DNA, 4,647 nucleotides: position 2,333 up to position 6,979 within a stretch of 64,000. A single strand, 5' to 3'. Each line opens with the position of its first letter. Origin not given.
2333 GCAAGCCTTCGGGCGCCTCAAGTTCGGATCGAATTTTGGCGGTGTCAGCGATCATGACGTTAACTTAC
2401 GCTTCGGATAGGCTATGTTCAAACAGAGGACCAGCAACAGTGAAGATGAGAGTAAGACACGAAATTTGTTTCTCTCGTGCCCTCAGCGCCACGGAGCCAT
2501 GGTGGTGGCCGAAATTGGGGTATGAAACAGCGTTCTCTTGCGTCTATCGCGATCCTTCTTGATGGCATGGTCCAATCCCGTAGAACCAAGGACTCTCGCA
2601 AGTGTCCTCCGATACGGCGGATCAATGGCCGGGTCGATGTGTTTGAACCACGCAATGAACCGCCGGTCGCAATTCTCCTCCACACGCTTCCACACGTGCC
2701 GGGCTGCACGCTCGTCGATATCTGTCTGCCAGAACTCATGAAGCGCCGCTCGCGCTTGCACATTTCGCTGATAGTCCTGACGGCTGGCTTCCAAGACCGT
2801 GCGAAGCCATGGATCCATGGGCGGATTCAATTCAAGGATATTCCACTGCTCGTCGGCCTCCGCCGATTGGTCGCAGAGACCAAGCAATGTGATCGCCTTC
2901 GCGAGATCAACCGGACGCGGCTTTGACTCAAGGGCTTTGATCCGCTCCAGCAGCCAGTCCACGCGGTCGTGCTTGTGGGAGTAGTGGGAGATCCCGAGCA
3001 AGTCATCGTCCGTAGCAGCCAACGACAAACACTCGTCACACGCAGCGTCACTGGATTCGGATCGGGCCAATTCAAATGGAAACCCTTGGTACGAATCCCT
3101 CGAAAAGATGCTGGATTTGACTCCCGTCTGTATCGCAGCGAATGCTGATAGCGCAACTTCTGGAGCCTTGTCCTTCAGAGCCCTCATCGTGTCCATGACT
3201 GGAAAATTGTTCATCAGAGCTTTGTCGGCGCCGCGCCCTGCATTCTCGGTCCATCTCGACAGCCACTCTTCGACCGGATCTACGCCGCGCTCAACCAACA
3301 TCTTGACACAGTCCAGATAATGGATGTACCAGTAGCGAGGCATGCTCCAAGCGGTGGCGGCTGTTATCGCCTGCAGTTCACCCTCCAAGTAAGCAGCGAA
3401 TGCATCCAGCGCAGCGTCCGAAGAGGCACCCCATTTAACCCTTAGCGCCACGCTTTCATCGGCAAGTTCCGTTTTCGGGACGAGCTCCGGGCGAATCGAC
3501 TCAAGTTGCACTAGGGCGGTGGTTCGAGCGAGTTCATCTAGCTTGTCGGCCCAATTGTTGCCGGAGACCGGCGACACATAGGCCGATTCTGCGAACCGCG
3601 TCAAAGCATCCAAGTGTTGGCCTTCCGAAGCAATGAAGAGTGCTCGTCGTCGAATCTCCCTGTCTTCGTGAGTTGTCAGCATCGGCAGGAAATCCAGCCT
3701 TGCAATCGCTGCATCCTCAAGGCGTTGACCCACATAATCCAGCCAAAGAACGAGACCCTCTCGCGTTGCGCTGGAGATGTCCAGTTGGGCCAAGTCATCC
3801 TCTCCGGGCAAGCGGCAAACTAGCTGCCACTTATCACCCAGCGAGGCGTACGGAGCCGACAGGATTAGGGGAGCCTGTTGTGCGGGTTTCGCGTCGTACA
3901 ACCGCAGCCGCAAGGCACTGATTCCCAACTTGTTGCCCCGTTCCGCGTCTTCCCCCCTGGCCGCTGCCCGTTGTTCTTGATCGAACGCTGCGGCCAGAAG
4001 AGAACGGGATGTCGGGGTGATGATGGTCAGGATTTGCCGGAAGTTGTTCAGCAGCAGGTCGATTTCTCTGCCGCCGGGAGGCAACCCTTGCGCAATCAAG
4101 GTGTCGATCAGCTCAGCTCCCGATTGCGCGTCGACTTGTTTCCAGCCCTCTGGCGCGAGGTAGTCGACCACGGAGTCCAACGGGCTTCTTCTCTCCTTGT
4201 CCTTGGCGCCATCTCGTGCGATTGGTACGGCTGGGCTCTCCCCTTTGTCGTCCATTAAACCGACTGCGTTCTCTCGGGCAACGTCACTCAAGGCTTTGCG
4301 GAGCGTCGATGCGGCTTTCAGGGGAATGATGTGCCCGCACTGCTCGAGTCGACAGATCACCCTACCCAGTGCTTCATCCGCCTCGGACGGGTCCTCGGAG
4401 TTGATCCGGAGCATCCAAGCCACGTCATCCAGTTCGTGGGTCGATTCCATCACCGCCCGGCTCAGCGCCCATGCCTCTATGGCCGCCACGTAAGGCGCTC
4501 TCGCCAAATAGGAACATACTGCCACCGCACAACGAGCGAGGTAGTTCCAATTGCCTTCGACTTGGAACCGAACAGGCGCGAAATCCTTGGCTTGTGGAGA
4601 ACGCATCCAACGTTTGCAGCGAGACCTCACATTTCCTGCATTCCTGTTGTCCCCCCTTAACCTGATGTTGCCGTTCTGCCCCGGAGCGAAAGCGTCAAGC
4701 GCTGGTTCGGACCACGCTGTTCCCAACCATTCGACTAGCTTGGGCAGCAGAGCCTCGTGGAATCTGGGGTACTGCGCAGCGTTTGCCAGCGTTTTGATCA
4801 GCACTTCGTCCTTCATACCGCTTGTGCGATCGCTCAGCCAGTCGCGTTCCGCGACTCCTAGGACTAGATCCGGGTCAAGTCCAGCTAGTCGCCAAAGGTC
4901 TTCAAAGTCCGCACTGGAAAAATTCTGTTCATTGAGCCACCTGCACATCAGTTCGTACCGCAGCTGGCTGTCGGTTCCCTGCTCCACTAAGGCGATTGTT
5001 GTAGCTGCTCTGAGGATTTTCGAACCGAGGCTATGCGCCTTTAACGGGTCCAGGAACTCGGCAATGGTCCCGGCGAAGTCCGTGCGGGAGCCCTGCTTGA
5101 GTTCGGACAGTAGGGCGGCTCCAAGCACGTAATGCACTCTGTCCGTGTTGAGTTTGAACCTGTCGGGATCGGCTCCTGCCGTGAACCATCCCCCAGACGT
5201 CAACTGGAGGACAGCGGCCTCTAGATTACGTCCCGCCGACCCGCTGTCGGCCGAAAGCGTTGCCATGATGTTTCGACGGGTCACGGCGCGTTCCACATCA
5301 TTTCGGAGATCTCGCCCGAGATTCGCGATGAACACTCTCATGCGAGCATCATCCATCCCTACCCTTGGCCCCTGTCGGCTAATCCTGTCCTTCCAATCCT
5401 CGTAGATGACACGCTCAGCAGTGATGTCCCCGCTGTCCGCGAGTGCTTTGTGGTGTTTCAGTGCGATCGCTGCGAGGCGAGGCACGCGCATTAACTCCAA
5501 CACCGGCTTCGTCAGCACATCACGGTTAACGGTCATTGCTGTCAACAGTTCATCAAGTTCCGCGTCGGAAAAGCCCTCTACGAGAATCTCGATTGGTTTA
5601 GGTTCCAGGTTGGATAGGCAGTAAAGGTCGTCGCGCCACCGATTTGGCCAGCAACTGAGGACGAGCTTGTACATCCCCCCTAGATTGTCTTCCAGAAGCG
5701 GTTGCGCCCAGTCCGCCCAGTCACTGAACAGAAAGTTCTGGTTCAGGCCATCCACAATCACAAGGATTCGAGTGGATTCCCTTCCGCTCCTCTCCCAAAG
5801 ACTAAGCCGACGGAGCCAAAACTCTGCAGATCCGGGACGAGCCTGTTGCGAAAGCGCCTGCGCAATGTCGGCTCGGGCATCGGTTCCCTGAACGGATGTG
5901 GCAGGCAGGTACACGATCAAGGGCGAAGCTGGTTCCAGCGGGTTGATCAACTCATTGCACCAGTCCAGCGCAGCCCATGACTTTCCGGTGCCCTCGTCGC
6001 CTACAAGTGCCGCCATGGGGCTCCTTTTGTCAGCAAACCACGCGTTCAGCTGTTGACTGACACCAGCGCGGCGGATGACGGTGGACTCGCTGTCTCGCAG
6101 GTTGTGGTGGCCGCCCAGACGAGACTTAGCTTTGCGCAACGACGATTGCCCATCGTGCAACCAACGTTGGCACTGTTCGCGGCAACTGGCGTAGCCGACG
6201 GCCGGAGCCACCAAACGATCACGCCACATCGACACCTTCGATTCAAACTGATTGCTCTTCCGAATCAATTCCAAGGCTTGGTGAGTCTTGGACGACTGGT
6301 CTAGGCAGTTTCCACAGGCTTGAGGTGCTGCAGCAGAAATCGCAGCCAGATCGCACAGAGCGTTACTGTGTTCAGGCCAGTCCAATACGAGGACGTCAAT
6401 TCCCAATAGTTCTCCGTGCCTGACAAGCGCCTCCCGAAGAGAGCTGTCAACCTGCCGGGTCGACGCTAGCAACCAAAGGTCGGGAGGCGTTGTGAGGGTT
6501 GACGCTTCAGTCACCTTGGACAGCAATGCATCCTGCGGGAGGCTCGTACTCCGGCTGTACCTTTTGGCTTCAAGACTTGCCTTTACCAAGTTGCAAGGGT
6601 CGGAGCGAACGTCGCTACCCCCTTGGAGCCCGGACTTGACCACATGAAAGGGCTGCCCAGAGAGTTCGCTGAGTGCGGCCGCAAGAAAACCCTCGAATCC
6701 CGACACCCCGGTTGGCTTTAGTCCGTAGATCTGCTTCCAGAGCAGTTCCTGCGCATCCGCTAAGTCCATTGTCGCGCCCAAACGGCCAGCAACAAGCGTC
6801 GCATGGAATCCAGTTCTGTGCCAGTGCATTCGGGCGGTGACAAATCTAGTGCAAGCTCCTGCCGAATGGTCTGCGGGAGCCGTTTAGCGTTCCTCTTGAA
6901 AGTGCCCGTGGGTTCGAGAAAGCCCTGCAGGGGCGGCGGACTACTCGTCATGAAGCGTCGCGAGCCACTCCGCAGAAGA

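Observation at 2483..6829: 1448-aa protein: Mrr-like nuclease + STAND NTPase + ~900-aa helical C-terminus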

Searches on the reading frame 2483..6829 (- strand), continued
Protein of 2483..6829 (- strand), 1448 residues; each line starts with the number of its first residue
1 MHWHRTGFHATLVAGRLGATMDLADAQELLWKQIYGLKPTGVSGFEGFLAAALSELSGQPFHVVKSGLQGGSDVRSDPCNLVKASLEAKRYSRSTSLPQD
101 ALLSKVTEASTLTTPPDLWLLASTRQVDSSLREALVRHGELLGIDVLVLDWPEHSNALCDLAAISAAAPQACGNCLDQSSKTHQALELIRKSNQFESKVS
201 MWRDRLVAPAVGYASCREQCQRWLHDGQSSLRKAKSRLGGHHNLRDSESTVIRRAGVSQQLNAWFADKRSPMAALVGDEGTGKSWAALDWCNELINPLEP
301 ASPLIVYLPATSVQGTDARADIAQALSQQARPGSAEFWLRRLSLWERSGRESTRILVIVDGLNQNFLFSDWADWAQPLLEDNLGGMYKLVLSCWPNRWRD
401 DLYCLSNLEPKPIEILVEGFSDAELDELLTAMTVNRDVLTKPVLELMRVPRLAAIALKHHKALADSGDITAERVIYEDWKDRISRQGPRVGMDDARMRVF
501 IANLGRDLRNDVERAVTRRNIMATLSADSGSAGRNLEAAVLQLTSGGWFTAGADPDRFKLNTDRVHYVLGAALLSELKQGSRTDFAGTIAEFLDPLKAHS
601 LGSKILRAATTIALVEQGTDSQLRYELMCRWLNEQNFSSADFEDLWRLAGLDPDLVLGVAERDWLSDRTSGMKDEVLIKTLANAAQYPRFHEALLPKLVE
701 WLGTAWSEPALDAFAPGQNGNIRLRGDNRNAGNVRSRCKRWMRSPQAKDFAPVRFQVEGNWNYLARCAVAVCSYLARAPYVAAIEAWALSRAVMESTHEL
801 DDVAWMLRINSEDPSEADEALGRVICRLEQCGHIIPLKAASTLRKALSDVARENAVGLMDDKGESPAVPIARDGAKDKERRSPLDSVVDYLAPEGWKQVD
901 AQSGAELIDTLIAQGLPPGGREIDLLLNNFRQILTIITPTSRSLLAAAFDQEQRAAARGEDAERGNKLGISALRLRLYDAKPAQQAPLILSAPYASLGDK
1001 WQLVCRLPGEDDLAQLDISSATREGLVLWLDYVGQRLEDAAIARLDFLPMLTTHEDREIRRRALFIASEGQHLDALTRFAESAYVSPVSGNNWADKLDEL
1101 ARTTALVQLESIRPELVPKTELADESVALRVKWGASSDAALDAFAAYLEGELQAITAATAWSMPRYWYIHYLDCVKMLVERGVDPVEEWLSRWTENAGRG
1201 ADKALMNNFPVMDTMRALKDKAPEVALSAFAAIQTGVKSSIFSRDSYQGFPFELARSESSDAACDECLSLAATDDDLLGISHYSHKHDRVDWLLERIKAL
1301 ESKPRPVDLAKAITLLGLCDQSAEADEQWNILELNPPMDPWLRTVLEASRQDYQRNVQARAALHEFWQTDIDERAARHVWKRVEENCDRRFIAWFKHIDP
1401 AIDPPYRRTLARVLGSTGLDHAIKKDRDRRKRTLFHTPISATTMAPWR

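Call 103: search_dna_similar(query=window:2486-6769:-, collection=plasmids, mode=protein, max_rows=15)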
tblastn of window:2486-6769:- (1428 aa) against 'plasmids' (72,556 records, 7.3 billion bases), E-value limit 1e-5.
Records with a match: 12; places in all: 12; records where one place covers at least 80% of the query: 1.
Best place of each record, by identity: <60% 12.
By first word of the organism name: Sphingobium 4; Candidatus 3; Rhizobium 1; Azospirillum 1; Sphingomonas 1; Methylobacterium 1; Ensifer 1.
By predicted mobility (MOB-suite, as given by PLSDB): non-mobilizable 6; conjugative 3; mobilizable 3.
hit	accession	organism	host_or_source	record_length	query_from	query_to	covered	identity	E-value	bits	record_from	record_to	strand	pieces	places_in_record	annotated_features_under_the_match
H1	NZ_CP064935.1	Rhizobium phaseoli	Phaseolus vulgaris,single cell,soil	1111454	1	1427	86%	34.0%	9e-145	611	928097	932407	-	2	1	record has no annotation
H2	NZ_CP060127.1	Sphingobium yanoikuyae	Cell culture,soil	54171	17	1428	77%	30.3%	3e-102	439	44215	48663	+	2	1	NACHT domain-containing protein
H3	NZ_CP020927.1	Sphingobium yanoikuyae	soil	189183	17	1428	77%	30.3%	3e-102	439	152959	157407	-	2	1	NACHT domain-containing protein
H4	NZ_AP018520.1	Sphingobium sp. YG1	-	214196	17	1428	77%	30.3%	3e-102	439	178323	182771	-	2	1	NACHT domain-containing protein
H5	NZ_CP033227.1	Sphingobium yanoikuyae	Mixed culture,wastewater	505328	17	1428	77%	30.3%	3e-102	439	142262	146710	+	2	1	NACHT domain-containing protein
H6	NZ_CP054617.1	Azospirillum oryzae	cell culture,soil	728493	40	801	53%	25.9%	1e-27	130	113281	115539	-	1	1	hypothetical protein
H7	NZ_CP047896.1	Sphingomonas changnyeongensis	Single cell,Fresh water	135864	1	793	56%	23.5%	6e-23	115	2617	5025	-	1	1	hypothetical protein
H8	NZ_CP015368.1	Methylobacterium phyllosphaerae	cell culture,leaf tissues of rice in ...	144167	14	689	47%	24.7%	2e-10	74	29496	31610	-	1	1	hypothetical protein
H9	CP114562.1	Candidatus Manganitrophus sp.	activated carbon metagenome,metagenomic ...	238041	14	633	43%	26.7%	7e-31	140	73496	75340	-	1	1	hypothetical protein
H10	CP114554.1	Candidatus Manganitrophus sp.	activated carbon metagenome,metagenomic ...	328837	14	633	43%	26.7%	7e-31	140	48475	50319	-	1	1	hypothetical protein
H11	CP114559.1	Candidatus Manganitrophus sp.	activated carbon metagenome,metagenomic ...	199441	14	633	43%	26.5%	5e-30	138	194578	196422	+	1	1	hypothetical protein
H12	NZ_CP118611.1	Ensifer adhaerens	Pure isolate,Rhizosphere of Cyperus ...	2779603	10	558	38%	26.5%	6e-20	105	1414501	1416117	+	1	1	none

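Call 104: search_dna_similar(query=window:2486-6769:-, collection=phages, mode=protein, max_rows=10)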
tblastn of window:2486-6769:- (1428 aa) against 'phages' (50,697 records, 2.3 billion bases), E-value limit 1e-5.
No match.

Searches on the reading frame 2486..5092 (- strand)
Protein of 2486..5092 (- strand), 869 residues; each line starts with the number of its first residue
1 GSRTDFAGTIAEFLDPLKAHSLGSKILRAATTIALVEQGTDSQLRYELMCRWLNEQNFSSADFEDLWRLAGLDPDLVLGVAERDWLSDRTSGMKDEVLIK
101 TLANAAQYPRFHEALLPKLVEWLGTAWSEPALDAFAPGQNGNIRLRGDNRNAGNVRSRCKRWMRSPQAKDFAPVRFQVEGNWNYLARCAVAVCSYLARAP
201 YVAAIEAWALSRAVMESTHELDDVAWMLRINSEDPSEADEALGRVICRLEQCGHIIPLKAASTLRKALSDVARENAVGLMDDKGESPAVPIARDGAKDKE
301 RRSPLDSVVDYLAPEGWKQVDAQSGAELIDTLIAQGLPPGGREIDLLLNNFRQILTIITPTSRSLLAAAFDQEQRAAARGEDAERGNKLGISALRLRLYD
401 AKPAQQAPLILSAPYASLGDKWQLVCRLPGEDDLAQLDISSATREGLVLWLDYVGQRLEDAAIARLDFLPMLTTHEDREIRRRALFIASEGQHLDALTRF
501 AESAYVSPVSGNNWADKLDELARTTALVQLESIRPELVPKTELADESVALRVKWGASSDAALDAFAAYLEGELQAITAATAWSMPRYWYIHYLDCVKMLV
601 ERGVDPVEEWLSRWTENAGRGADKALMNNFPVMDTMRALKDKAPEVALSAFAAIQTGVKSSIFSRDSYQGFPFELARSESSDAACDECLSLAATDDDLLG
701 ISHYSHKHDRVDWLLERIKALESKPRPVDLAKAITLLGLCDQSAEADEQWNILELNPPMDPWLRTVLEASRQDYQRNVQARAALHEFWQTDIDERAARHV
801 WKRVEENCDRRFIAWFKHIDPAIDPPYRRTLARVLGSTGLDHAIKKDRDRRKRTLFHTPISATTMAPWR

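Call 49: predict_structure(alignment_id=A4)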
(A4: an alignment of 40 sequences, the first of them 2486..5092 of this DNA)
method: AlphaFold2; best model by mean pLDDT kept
length: 869 residues; sequences in the alignment: 40
mean_pLDDT: 87.0   pTM: 0.85
mean pLDDT of the five models: 87.0, 86.8, 84.5, 84.5, 84.0
residues with pLDDT >= 90: 537; 70-90: 254; 50-70: 35; < 50: 43
segments of 3 or more residues with pLDDT < 50: 1-4, 131-148, 281-299
pLDDT, mean of each block of 10 residues (from residue 1): 48 56 73 83 87 80 89 93 86 88 95 97 87 35 41 84 92 91 92 95 97 89 92 94 97 94 94 69 37 45 86 90 94 91 93 92 96 88 88 94 91 88 85 82 93 89 90 95 95 95 91 88 94 89 89 89 95 89 79 94 92 89 86 95 95 86 78 95 96 95 94 97 94 97 93 91 95 95 89 90 93 82 80 88 94 93 78
secondary structure, 60 per line:
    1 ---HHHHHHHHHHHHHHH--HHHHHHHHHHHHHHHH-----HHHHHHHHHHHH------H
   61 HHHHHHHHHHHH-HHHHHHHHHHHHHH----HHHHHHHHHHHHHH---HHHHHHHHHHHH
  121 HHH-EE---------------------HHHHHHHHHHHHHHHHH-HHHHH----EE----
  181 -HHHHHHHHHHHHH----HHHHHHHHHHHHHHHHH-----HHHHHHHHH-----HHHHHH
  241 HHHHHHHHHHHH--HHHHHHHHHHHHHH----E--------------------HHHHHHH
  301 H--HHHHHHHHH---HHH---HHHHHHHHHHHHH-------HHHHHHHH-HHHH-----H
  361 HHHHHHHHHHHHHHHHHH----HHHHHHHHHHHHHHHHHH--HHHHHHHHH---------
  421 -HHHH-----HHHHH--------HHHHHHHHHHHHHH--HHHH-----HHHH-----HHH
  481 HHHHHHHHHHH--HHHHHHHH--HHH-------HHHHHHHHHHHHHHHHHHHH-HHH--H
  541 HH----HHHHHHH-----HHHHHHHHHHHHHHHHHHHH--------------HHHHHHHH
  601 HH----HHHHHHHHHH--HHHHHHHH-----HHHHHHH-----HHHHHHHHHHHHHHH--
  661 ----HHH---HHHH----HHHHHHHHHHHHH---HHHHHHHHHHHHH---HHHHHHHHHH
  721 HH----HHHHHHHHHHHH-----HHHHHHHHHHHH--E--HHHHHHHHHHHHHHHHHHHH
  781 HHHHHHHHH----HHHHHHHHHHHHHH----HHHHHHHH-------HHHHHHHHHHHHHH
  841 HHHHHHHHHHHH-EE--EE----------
elements in order (helices of 4 or more, strands of 3 or more residues): H4-18 H21-36 H42-53 H60-72 H74-87 H92-105 H109-123 H148-164 H166-170 H182-194 H199-215 H221-229 H235-252 H255-268 H294-301 H304-312 H322-334 H342-349 H351-354 H360-378 H383-400 H403-411 H422-425 H431-435 H444-457 H460-463 H469-472 H478-491 H494-501 H514-533 H547-553 H559-578 H593-602 H607-616 H619-626 H632-638 H644-658 H671-674 H679-691 H695-707 H711-722 H727-738 H744-755 H761-789 H794-807 H812-819 H827-852

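Call 53: fold_search(model_id=the predicted structure, library=pdb)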
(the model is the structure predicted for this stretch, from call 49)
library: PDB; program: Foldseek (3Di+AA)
matches with E <= 10: 982; with E <= 0.001: 14
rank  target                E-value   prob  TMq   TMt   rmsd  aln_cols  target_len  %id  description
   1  2bku_B                1.2e-04  1.00  0.15  0.15  25.9      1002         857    9  Kap95p:RanGTP complex (released 2005-05-04)
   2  3ea5_B                2.2e-04  1.00  0.14  0.14  27.6       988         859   10  Kap95p Binding Induces the Switch Loops of RanGDP to adopt the GTP-bound Conformation: Implications for Nuclear Import (released 2008-10-21)
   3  6en4_C                3.5e-04  1.00  0.15  0.16  29.5       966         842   10  SF3b core in complex with a splicing modulator (released 2018-06-20)
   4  2bku_D                4.5e-04  1.00  0.16  0.16  28.7       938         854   12  Kap95p:RanGTP complex (released 2005-05-04)
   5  7onb_C                4.7e-04  1.00  0.19  0.20  28.0       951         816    9  Structure of the U2 5' module of the A3'-SSA complex (released 2021-08-04)
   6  7uxc_A                5.5e-04  1.00  0.19  0.11  40.7      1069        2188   11  cryo-EM structure of the mTORC1-TFEB-Rag-Ragulator complex with symmetry expansion (released 2022-11-30)
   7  4fdd_A                5.9e-04  1.00  0.16  0.17  24.1       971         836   11  Crystal structure of KAP beta2-PY-NLS (released 2012-07-18)
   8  9ogc_A                8.1e-04  0.99  0.15  0.16  30.3       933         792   11  Cryo-EM structure of human exportin-1 conjugated with KPT-185 and bound to human ASB8-ELOB/C (released 2025-11-26)
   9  7q4o_A                9.0e-04  1.00  0.17  0.17  28.0       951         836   10  Substrate-bound A-like U2 snRNP (released 2022-03-30)
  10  7zbw_D                9.0e-04  0.99  0.15  0.15  30.7       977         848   10  CAND1-SCF-SKP2 CAND1 rolling-2 SCF engaged (released 2023-04-19)
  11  9b62_A                9.6e-04  0.99  0.19  0.17  26.9      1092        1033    8  Human RANBP2/RAN(GTP)/RANGAP1-SUMO1/UBC9/CRM1/RAN(GTP) - composite map and model (released 2024-10-16)
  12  4jlq_A                9.6e-04  0.99  0.15  0.16  28.5      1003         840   11  Crystal structure of human Karyopherin-beta2 bound to the PY-NLS of Saccharomyces cerevisiae NAB2 (released 2013-04-03)
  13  7z8t_D                1.0e-03  0.99  0.15  0.13  31.3      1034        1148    9  CAND1-SCF-SKP2 CAND1 engaged SCF rocked (released 2023-04-19)
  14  7z8v_D                1.0e-03  0.99  0.15  0.13  30.0      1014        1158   10  CAND1-SCF-SKP2 (SKP1deldel) CAND1 engaged SCF rocked (released 2023-04-19)
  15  8or2_C                1.1e-03  0.99  0.19  0.16  27.8      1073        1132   11  CAND1-CUL1-RBX1-DCNL1 (released 2023-06-28)
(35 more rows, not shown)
